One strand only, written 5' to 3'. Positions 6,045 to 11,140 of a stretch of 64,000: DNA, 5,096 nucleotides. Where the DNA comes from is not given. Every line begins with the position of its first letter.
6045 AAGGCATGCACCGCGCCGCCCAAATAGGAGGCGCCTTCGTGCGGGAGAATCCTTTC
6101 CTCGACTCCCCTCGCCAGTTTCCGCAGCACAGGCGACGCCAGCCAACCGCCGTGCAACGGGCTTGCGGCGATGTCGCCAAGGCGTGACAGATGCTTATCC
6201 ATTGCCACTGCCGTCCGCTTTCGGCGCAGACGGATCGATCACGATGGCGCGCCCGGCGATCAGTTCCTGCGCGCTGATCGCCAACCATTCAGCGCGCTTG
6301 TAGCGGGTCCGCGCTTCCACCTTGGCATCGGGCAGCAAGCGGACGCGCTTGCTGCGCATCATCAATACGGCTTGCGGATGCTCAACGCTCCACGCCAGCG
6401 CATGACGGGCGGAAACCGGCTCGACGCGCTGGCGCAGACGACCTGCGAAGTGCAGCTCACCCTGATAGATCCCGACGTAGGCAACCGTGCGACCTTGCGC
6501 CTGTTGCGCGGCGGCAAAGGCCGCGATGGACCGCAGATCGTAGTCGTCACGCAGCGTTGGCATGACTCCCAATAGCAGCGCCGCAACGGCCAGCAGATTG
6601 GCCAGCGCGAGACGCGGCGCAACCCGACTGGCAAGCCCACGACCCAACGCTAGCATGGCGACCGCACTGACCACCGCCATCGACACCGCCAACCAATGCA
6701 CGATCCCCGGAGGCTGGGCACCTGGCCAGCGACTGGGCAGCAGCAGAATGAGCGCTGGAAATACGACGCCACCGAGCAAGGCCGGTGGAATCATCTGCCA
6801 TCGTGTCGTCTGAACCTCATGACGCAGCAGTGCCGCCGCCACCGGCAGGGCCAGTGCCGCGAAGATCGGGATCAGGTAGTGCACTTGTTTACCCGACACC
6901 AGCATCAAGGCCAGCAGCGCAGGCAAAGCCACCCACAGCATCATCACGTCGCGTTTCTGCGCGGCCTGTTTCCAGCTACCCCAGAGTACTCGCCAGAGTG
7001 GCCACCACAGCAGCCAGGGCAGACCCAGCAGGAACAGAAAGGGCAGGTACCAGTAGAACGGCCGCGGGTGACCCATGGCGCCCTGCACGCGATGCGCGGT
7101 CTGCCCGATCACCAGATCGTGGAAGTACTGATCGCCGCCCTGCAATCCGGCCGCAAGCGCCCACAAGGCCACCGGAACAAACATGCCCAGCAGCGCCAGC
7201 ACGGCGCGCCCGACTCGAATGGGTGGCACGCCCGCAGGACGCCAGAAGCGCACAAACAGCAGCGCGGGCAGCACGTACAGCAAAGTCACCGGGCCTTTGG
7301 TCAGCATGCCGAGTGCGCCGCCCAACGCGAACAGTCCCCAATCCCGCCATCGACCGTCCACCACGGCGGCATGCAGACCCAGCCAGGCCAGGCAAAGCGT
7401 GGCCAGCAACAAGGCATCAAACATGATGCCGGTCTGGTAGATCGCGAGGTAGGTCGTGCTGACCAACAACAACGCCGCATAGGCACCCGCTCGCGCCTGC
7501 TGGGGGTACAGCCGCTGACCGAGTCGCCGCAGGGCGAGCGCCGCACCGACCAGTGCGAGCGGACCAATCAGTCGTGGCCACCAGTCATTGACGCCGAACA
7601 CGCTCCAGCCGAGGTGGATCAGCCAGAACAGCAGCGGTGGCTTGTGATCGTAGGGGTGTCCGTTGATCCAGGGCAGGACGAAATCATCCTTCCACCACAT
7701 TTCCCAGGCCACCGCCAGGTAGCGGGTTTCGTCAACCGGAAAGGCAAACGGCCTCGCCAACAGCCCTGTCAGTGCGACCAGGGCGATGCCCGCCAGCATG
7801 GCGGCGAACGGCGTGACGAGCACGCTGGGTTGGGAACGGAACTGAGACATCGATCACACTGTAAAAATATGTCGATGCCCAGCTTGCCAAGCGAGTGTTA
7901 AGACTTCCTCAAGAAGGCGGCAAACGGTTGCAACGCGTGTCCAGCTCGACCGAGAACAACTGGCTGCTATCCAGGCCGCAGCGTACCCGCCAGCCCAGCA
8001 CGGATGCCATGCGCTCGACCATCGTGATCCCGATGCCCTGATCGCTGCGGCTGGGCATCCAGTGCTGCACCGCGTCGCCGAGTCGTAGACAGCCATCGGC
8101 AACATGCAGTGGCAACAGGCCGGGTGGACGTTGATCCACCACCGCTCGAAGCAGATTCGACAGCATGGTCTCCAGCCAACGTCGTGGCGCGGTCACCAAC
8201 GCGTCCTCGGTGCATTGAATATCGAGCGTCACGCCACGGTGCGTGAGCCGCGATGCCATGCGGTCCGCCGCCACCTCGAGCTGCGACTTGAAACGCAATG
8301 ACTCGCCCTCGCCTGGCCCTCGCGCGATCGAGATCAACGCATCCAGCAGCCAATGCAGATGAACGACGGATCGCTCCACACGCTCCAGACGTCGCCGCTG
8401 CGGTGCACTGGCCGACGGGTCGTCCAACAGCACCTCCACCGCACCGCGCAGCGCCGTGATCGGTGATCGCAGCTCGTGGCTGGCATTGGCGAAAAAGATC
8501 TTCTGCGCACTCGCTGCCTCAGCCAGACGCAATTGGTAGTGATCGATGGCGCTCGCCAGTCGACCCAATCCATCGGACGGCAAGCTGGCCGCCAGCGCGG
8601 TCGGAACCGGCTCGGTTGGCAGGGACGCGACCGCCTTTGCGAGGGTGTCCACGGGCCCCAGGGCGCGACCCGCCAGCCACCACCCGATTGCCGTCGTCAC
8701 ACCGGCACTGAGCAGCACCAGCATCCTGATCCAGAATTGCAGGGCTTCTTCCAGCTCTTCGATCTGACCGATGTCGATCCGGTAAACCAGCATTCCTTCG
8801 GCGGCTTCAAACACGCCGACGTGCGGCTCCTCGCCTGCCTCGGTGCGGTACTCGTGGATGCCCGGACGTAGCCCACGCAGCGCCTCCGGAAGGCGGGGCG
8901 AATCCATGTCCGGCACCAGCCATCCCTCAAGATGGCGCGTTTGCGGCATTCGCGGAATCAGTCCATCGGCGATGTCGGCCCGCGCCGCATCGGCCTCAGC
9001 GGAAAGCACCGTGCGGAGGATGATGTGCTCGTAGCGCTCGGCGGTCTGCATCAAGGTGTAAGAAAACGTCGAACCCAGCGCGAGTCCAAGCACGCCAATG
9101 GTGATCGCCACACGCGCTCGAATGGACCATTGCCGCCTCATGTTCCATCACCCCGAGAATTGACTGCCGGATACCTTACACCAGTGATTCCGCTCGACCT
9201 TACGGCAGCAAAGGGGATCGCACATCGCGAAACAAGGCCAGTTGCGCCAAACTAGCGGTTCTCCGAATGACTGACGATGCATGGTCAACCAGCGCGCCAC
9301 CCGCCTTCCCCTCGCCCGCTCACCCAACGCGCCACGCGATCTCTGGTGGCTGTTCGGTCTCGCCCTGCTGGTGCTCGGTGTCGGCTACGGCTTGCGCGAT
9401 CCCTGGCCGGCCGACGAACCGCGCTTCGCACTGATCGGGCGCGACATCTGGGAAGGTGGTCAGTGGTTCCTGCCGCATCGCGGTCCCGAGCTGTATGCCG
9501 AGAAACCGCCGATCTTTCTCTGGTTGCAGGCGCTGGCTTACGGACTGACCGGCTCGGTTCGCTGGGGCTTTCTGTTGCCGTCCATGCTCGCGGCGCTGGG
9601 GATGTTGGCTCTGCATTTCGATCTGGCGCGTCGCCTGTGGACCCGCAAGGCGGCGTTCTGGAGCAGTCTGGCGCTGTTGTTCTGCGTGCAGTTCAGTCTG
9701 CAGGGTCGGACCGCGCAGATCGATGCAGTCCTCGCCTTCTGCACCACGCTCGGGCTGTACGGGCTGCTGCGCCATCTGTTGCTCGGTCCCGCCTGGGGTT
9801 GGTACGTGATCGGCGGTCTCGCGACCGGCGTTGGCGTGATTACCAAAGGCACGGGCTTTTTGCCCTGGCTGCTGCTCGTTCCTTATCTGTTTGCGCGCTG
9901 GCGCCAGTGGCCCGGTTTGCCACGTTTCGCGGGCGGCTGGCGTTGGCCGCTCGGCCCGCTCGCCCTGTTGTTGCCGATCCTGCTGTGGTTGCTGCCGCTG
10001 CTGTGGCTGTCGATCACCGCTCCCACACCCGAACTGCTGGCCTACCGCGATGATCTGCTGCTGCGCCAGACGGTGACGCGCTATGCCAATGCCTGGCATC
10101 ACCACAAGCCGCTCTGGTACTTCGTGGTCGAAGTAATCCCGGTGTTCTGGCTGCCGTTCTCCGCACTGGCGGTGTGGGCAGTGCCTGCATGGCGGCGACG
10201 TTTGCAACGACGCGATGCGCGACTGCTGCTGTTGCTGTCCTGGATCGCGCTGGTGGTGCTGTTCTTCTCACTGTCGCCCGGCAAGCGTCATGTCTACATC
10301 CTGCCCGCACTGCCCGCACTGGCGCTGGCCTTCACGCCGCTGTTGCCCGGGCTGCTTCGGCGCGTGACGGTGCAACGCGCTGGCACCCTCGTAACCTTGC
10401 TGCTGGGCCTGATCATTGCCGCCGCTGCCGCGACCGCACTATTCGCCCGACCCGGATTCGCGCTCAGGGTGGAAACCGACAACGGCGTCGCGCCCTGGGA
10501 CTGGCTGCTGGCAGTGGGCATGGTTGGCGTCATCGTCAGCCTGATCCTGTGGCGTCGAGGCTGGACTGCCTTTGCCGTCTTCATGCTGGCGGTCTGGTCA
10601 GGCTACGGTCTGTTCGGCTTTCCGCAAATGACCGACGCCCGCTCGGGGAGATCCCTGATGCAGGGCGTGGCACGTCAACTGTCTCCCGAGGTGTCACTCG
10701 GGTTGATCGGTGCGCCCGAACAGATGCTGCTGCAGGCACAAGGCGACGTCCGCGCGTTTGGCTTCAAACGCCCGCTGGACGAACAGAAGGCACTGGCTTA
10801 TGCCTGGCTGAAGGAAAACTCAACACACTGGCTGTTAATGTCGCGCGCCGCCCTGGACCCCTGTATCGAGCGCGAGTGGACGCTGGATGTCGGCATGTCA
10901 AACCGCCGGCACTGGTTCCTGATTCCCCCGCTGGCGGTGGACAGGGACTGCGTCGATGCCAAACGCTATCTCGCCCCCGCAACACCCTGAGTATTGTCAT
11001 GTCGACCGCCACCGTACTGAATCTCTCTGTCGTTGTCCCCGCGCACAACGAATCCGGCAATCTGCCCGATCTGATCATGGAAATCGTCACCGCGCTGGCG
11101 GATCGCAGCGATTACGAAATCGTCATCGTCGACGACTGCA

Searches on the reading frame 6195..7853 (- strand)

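Call 27: search_protein_families(library=pfam, proteins=[window:6195-7853:-], max_evalue=0.001)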
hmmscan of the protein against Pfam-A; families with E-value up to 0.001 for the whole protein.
window:6195-7853:- (552 aa): 1 family
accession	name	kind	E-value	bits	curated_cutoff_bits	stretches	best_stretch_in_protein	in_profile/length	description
PF13231.12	PMT_2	-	5.9e-15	56.3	26.1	1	70-231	1-160/160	Dolichyl-phosphate-mannose-protein mannosyltransferase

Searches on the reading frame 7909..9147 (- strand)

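Call 27: search_protein_families(library=pfam, proteins=[window:7909-9147:-], max_evalue=0.001)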
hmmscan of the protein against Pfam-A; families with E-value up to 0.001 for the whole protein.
window:7909-9147:- (412 aa): 1 family
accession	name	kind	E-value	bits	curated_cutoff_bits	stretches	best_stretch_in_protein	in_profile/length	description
PF00512.31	HisKA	-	3.5e-12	46.6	26.9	1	215-276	2-62/66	His Kinase A (phospho-acceptor) domain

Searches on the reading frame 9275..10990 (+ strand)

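Call 27: search_protein_families(library=pfam, proteins=[window:9275-10990:+], max_evalue=0.001)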
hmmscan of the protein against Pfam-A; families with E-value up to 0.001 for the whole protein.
window:9275-10990:+ (571 aa): 2 families
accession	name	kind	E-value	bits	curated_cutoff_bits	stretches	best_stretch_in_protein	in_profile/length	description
PF13231.12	PMT_2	-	2.7e-15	57.4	26.1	1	77-212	2-137/160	Dolichyl-phosphate-mannose-protein mannosyltransferase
PF02366.24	PMT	-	6.2e-09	36.2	22.7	1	74-213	59-204/245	Dolichyl-phosphate-mannose-protein mannosyltransferase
